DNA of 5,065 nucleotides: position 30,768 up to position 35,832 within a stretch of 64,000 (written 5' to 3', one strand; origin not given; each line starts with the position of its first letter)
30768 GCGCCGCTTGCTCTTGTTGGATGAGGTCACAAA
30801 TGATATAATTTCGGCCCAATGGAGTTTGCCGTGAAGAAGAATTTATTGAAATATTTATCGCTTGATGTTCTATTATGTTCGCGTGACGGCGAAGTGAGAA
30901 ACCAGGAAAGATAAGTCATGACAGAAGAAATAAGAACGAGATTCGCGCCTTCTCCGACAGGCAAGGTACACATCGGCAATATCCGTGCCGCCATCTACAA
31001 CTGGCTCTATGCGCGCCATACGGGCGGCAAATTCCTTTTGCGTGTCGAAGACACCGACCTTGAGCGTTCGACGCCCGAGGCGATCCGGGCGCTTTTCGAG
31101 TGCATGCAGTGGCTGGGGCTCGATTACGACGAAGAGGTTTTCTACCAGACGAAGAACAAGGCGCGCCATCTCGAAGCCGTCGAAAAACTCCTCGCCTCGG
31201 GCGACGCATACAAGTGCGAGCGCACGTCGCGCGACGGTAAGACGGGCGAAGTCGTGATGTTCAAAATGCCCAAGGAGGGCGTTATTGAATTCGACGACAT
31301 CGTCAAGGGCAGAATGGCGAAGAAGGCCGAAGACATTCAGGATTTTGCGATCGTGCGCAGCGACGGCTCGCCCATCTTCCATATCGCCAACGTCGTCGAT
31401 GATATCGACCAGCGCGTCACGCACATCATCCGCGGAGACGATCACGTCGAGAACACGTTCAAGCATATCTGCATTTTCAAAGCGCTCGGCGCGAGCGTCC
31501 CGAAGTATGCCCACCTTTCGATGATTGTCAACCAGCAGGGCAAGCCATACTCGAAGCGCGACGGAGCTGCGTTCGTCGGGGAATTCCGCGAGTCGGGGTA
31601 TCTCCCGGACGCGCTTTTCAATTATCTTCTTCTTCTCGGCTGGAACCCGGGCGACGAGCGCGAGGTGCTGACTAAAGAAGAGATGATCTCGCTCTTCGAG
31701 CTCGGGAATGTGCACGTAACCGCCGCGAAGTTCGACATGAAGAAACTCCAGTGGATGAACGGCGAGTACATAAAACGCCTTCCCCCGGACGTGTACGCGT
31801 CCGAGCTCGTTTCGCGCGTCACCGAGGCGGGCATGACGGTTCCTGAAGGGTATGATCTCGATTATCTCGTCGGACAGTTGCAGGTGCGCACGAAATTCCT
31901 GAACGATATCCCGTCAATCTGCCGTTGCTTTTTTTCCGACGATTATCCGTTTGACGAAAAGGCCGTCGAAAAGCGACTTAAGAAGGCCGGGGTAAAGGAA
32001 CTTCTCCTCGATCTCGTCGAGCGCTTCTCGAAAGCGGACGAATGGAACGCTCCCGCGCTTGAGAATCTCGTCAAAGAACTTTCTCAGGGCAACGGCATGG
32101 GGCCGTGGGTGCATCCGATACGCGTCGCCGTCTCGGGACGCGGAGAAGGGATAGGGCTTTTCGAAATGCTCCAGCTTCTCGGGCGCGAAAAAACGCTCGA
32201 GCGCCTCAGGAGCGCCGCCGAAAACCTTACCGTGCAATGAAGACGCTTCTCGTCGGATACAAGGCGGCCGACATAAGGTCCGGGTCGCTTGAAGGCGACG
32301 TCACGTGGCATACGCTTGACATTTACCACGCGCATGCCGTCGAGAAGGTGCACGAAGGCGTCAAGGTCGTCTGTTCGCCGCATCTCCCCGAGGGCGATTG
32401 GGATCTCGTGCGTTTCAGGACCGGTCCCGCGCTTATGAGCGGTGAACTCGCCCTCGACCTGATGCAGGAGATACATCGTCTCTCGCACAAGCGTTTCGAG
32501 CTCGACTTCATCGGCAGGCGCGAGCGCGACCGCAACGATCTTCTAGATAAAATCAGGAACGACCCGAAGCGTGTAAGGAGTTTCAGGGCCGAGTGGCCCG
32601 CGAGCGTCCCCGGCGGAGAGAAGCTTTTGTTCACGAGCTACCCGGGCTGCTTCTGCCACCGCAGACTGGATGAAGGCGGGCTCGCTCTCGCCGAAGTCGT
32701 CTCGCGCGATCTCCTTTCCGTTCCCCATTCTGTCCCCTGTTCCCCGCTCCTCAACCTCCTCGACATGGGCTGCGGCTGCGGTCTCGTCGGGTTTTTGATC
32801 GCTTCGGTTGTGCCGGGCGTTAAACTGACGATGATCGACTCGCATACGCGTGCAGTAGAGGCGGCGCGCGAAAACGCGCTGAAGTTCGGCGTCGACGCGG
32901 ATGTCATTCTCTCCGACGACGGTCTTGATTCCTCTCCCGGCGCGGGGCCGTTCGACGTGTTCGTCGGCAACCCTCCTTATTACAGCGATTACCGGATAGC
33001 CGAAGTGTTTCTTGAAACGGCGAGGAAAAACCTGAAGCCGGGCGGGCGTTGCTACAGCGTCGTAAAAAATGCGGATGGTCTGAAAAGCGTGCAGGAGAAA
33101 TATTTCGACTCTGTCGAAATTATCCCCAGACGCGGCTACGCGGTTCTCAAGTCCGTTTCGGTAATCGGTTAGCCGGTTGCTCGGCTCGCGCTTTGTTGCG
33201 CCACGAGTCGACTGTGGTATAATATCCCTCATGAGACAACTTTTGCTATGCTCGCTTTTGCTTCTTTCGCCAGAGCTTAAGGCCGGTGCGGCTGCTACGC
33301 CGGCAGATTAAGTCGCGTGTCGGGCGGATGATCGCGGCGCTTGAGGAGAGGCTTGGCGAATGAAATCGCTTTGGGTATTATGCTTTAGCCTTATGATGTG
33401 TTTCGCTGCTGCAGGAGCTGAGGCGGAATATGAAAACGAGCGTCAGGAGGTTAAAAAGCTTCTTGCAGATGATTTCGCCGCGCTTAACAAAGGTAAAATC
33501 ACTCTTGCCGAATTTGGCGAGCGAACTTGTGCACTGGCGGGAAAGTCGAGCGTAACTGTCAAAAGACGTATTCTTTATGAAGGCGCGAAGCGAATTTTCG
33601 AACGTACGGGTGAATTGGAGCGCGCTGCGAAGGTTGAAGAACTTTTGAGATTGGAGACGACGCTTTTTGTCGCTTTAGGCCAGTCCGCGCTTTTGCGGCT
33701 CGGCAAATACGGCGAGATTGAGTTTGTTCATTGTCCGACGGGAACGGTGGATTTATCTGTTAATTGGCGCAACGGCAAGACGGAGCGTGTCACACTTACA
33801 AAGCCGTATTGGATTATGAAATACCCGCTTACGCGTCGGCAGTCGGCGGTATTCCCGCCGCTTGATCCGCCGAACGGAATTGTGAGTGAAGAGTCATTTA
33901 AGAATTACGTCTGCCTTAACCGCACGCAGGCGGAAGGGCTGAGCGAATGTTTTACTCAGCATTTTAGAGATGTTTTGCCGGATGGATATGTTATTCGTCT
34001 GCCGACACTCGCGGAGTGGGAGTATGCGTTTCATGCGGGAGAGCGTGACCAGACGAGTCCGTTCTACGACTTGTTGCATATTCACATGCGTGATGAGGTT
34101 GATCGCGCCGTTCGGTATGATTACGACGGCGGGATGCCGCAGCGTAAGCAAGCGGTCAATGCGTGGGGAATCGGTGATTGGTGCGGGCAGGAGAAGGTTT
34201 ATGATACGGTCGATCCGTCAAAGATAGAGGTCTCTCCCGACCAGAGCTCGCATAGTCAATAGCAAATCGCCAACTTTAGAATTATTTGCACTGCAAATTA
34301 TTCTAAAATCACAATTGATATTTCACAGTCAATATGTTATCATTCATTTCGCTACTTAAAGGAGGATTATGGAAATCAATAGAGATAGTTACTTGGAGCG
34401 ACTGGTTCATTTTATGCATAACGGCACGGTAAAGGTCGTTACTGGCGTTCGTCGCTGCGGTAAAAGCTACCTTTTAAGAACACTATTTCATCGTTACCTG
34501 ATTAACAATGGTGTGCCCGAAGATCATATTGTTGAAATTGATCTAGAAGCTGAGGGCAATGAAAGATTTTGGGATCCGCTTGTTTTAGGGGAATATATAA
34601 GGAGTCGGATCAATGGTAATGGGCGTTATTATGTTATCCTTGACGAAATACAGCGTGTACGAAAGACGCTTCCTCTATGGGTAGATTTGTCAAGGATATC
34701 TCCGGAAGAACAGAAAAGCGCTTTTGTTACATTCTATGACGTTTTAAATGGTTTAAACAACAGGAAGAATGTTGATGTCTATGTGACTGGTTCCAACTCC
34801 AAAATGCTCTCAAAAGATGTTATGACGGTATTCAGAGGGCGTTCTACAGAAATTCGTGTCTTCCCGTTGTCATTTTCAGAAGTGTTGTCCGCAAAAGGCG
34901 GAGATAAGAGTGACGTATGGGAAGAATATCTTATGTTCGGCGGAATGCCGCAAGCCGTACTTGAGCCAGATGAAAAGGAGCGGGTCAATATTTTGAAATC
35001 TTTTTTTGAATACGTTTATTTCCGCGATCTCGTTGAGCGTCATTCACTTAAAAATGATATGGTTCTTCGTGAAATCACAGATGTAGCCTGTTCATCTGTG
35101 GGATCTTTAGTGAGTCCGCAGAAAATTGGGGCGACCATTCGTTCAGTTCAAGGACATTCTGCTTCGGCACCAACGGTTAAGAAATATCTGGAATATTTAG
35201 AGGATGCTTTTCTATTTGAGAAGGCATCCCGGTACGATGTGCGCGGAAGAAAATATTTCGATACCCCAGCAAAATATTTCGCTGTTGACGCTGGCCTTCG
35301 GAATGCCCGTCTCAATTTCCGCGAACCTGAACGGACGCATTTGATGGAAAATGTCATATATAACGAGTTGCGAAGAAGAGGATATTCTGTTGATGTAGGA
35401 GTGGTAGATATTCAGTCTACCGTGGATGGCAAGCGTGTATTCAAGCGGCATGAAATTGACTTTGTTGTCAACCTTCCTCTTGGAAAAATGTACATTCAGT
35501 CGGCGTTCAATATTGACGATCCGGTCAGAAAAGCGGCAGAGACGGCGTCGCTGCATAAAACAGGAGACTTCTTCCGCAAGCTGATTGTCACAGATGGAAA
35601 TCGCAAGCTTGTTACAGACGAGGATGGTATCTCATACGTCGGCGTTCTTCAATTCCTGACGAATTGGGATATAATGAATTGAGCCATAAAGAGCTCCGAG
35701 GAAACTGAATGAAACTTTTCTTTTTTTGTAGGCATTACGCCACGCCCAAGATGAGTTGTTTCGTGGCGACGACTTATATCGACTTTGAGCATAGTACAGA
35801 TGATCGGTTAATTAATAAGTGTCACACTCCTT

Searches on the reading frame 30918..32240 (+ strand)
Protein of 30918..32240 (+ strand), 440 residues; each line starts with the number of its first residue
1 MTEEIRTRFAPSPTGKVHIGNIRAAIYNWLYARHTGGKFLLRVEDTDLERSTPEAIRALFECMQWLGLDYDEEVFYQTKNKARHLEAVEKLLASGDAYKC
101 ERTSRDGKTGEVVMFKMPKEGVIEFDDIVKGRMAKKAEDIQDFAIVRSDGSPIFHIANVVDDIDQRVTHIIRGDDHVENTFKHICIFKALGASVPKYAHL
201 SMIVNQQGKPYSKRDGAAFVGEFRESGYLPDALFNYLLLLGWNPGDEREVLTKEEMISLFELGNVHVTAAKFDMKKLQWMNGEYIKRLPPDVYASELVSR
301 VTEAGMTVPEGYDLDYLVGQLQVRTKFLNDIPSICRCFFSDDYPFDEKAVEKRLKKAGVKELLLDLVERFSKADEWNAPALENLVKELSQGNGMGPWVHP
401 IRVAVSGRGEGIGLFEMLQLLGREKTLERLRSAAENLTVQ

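Call 60: search_protein_families(library=pfam, proteins=[window:30918-32240:+], max_evalue=0.0001)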
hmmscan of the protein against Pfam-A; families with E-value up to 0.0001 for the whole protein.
window:30918-32240:+ (440 aa): 2 families
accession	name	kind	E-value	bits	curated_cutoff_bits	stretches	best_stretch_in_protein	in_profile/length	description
PF00749.27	tRNA-synt_1c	-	6.3e-81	272.1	23.4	2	111-279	144-314/314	tRNA synthetases class I (E and Q), catalytic domain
PF19269.4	Anticodon_2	-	7.5e-29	101.4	23.6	1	312-433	14-140/141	Anticodon binding domain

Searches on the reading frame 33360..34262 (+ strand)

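Call 10: search_protein_families(library=pfam, proteins=[window:33360-34262:+], max_evalue=0.001)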
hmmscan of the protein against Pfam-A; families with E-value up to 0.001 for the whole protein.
window:33360-34262:+ (300 aa): 1 family
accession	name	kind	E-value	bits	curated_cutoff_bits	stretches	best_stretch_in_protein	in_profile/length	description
PF03781.23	FGE-sulfatase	-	7.3e-07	29.5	23.3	0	196-240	110-138/255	Sulfatase-modifying factor enzyme 1-like domain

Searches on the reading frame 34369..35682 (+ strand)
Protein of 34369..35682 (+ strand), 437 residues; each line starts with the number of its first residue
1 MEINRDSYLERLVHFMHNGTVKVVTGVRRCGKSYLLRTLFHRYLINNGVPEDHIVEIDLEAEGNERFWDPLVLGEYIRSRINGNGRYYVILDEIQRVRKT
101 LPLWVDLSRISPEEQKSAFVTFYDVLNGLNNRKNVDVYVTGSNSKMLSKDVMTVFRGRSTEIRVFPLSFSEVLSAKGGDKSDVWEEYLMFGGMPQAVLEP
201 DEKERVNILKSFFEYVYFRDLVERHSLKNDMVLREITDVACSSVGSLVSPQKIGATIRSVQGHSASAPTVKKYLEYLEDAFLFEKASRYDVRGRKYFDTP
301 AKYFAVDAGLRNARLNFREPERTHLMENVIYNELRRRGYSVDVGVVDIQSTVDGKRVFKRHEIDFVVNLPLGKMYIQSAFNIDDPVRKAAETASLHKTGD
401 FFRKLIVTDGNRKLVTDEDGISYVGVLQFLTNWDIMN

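Call 10: search_protein_families(library=pfam, proteins=[window:34369-35682:+], max_evalue=0.001)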
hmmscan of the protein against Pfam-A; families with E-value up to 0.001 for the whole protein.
window:34369-35682:+ (437 aa): 3 families
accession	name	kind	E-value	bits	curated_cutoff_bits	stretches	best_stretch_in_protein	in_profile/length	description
PF13173.12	AAA_14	-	1.7e-27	96.4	27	1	20-173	3-129/129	AAA domain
PF13635.12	DUF4143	-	3e-15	56.8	28.1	1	219-372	2-150/160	Domain of unknown function (DUF4143)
PF01637.24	ATPase_2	-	0.00019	21.7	33.2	0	4-43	3-44/225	ATPase domain predominantly from Archaea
